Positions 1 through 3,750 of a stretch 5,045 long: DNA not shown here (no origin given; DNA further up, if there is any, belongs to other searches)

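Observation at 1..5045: The entire window is one stop-free 1,681-codon minus-strand frame that the supplied ORF track does not list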

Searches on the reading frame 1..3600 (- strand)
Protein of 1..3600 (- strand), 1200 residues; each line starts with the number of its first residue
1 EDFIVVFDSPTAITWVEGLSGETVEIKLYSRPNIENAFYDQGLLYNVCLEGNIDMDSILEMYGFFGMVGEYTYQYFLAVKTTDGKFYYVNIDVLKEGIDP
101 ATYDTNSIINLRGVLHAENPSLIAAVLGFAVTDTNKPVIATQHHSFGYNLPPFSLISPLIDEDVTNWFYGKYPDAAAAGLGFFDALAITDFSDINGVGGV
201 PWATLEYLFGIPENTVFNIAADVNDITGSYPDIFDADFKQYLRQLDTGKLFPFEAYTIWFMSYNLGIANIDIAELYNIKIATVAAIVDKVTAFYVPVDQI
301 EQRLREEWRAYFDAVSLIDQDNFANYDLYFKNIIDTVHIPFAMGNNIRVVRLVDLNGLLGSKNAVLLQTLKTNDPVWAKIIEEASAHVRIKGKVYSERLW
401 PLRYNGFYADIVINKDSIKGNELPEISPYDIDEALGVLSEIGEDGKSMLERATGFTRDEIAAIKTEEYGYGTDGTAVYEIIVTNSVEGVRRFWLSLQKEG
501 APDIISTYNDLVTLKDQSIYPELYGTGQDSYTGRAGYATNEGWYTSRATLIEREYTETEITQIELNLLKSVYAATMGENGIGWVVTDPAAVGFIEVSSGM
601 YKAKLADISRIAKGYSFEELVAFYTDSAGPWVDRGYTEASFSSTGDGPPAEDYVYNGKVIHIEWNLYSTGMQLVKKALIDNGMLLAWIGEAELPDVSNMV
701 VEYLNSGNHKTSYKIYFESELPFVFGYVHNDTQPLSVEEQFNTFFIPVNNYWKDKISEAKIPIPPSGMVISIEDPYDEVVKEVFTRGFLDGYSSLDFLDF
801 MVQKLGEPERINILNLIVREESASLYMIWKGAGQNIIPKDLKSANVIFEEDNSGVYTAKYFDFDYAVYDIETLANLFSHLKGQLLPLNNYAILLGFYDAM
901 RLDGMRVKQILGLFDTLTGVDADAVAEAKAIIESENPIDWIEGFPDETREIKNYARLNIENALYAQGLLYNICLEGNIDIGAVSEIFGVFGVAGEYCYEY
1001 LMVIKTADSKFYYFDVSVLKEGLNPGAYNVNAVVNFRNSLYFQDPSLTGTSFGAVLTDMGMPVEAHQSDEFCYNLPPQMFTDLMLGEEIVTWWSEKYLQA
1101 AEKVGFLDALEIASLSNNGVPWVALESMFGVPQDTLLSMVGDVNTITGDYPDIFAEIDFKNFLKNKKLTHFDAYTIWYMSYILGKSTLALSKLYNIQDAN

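Call 27: search_protein_representatives(protein=window:1-3600:-)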
Query: 1200 residues. Proteins with E-value up to 0.001 (for the whole library): 18; up to 1e-10: 12; up to 1e-30: 9. The best 18 are listed.
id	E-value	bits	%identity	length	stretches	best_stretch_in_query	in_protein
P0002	0.0e+00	1709.8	83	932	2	632-1200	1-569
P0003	6.5e-220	749.3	45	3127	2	227-950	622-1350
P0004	1.4e-219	748.2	68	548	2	692-1198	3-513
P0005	2.4e-200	684.5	58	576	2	127-637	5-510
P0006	5.2e-137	474.7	58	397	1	342-737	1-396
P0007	1.2e-53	198.6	40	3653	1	649-942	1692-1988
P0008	1.2e-43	165.5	37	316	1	282-553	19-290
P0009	3.8e-43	163.9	37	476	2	546-901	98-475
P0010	1.4e-31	125.6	37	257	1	641-864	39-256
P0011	2.3e-25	104.9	38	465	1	646-934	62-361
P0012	1.1e-22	96.0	36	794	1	736-974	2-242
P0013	2.2e-12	62.0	34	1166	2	835-967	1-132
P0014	5.4e-10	54.0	40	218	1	736-932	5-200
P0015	2.8e-07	45.1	35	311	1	788-933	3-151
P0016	9.1e-07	43.4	30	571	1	655-900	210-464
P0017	2.1e-06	42.2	24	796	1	669-899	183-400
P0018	5.9e-06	40.7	29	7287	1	669-867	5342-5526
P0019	2.3e-05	38.7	26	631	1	668-904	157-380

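Call 30: search_protein_families(library=pfam, proteins=[P0003, P0007, P0013, P0016, P0017, P0019], max_evalue=0.001)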
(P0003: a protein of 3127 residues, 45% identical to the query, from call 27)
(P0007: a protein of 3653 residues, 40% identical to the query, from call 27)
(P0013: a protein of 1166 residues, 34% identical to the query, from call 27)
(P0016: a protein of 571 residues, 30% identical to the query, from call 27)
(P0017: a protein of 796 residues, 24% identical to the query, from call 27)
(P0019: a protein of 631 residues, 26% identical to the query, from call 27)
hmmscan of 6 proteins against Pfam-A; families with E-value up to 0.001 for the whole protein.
P0003 (3127 aa): 3 families
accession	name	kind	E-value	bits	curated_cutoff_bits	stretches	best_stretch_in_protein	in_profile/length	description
PF00149.33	Metallophos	-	2.6e-09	38.2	21.5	1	2003-2269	2-187/191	Calcineurin-like phosphoesterase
PF00483.29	NTP_transferase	-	3.5e-09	37.1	21.2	1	33-280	1-218/245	Nucleotidyl transferase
PF12804.13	NTP_transf_3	-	3.9e-09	37.3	27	1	34-169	1-96/160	MobA-like NTP transferase domain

P0007 (3653 aa): 2 families
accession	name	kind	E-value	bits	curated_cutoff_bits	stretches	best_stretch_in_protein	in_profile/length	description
PF00483.29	NTP_transferase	-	2.2e-21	77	21.2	1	35-317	1-239/245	Nucleotidyl transferase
PF12804.13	NTP_transf_3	-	6e-08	33.5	27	1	36-122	1-70/160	MobA-like NTP transferase domain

P0013 (1166 aa): 0 families

P0016 (571 aa): 4 families
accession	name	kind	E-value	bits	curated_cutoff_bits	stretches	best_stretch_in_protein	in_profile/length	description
PF00583.31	Acetyltransf_1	-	8.3e-08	33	20.7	1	63-142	32-110/116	Acetyltransferase (GNAT) family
PF14542.12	Acetyltransf_CG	-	4.5e-05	23.9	30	1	66-130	2-64/80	GCN5-related N-acetyl-transferase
PF13508.13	Acetyltransf_7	-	5e-05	24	27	1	75-125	12-63/84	Acetyltransferase (GNAT) domain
PF13673.13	Acetyltransf_10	-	0.00075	19.9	23.6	0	44-120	13-81/128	Acetyltransferase (GNAT) domain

P0017 (796 aa): 0 families

P0019 (631 aa): 0 families

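Call 59: find_encoding_contigs(protein=P0003, flank=10000, max_places=3)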
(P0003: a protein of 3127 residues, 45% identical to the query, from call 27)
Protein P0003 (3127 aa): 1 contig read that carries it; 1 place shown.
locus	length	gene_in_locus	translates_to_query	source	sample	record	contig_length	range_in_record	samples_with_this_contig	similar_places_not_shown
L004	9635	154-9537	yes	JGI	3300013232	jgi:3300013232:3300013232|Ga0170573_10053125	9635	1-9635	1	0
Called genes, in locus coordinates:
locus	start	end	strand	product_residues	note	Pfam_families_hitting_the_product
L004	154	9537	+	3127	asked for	PF00483:NTP_transferase, PF12804:NTP_transf_3, PF00149:Metallophos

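Call 60: find_encoding_contigs(protein=P0007, flank=10000, max_places=3)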
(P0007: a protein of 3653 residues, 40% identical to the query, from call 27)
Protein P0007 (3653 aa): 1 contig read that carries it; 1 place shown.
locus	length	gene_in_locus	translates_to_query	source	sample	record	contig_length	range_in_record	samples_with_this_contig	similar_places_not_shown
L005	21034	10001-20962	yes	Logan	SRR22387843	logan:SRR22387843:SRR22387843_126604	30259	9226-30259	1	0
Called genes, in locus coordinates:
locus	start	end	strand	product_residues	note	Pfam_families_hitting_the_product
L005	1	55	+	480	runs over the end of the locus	PF11104:PilM_2, PF05137:PilN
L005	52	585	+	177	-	PF04350:PilO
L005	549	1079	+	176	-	PF07963:N_methyl (weak)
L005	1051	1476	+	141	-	-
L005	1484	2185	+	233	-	PF07963:N_methyl, PF11612:T2SSJ (weak)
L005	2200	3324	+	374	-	PF21687:T2SSK_1st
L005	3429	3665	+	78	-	PF13411:MerR_1, PF00376:MerR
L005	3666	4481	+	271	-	PF20703:nSTAND1 (weak), PF13191:AAA_16 (faint), PF01637:ATPase_2, PF13245:AAA_19 (weak), PF13401:AAA_22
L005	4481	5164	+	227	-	PF11356:T2SSC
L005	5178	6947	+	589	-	PF03958:Secretin_N, PF00263:Secretin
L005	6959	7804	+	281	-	-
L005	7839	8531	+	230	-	PF22067:Cep192_D3 (faint), PF07610:DUF1573, PF15780:ASH (faint), PF22544:HYDIN_VesB_CFA65-like_Ig, PF07610:DUF1573 (weak)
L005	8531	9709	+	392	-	-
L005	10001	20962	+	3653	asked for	PF00483:NTP_transferase, PF12804:NTP_transf_3 (weak)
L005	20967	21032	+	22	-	?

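Call 68: search_protein_families(library=pfam, proteins=[P0013], max_evalue=1)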
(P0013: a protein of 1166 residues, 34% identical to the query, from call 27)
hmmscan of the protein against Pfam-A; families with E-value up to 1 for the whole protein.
P0013 (1166 aa): 0 families

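Call 76: list_cluster_members(proteins=[P0004, P0005, P0006, P0008, P0009, P0010, P0011, P0012, P0013, P0018])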
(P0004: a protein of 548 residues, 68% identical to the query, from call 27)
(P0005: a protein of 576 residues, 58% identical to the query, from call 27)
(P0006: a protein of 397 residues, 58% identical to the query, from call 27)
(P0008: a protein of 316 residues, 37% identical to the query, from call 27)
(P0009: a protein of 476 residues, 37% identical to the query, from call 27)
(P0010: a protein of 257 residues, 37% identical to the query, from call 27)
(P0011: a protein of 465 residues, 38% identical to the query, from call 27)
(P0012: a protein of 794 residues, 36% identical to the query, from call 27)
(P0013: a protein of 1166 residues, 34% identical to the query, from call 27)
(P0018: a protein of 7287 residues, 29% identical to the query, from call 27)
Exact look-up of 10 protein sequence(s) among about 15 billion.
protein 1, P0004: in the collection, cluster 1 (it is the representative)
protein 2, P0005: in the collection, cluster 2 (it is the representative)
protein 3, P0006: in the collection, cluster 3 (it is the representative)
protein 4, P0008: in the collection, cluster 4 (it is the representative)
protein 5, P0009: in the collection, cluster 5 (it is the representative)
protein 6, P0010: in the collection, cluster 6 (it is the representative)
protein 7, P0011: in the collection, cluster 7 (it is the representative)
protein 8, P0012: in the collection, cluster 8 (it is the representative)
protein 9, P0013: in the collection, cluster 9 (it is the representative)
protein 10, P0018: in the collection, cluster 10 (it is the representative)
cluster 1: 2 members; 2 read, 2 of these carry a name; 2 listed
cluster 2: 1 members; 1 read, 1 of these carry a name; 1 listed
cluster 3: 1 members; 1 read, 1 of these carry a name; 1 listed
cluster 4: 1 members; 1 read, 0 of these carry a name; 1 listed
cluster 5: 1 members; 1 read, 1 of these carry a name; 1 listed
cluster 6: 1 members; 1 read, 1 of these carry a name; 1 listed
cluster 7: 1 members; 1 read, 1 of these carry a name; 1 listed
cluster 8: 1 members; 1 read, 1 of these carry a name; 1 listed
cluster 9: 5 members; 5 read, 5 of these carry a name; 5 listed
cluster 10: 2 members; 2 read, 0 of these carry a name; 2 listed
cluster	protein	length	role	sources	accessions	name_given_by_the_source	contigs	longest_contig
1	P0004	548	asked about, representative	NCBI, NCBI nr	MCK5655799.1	MAG: hypothetical protein KAI03_05875, partial [Candidatus Aureabacteria bacterium] | hypothetical protein [Candidatus Auribacterota bacterium]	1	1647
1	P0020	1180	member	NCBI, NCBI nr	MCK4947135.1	MAG: hypothetical protein KAS46_02050, partial [Candidatus Aureabacteria bacterium] | hypothetical protein [Candidatus Auribacterota bacterium]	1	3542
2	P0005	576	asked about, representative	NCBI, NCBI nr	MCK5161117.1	MAG: hypothetical protein KAQ99_06035, partial [Candidatus Aureabacteria bacterium] | hypothetical protein [Candidatus Auribacterota bacterium]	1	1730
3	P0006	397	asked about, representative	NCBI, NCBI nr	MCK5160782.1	MAG: hypothetical protein KAQ99_04330, partial [Candidatus Aureabacteria bacterium] | hypothetical protein [Candidatus Auribacterota bacterium]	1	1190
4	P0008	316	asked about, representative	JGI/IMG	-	-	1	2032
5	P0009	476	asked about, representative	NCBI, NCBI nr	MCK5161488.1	MAG: hypothetical protein KAQ99_07940, partial [Candidatus Aureabacteria bacterium] | hypothetical protein [Candidatus Auribacterota bacterium]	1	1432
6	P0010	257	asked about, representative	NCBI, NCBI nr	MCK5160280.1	MAG: hypothetical protein KAQ99_01775, partial [Candidatus Aureabacteria bacterium] | hypothetical protein [Candidatus Auribacterota bacterium]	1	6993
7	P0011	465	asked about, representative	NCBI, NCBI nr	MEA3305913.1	MAG: hypothetical protein U9R52_03775, partial [Candidatus Omnitrophota bacterium] | hypothetical protein [Candidatus Omnitrophota bacterium]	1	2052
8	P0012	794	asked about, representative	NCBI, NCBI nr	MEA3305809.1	MAG: hypothetical protein U9R52_03230, partial [Candidatus Omnitrophota bacterium] | hypothetical protein [Candidatus Omnitrophota bacterium]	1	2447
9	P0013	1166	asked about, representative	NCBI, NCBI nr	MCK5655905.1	MAG: hypothetical protein KAI03_06420, partial [Candidatus Aureabacteria bacterium] | hypothetical protein [Candidatus Auribacterota bacterium]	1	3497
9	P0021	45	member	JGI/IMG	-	hypothetical protein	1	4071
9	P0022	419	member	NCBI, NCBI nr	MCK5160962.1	MAG: hypothetical protein KAQ99_05245, partial [Candidatus Aureabacteria bacterium] | hypothetical protein [Candidatus Auribacterota bacterium]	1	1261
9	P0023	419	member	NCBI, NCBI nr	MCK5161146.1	MAG: hypothetical protein KAQ99_06185, partial [Candidatus Aureabacteria bacterium] | hypothetical protein [Candidatus Auribacterota bacterium]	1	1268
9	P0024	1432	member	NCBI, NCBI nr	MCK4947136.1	MAG: hypothetical protein KAS46_02055, partial [Candidatus Aureabacteria bacterium] | hypothetical protein [Candidatus Auribacterota bacterium]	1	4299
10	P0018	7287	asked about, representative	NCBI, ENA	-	-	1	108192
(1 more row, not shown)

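Call 77: find_encoding_contigs(protein=P0010, flank=10000, max_places=3)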
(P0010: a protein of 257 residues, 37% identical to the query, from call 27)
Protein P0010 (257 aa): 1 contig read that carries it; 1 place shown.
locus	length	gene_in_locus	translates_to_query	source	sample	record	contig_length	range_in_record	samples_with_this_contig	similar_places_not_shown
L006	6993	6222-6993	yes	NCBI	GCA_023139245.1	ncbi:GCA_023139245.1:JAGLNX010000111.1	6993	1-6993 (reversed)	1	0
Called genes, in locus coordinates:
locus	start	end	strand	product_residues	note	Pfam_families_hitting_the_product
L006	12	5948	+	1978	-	PF25390:WD40_RLD, PF00415:RCC1, PF13540:RCC1_2, PF13540:RCC1_2, PF25390:WD40_RLD, PF00415:RCC1, PF13540:RCC1_2, PF25390:WD40_RLD, +25 more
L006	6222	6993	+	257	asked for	?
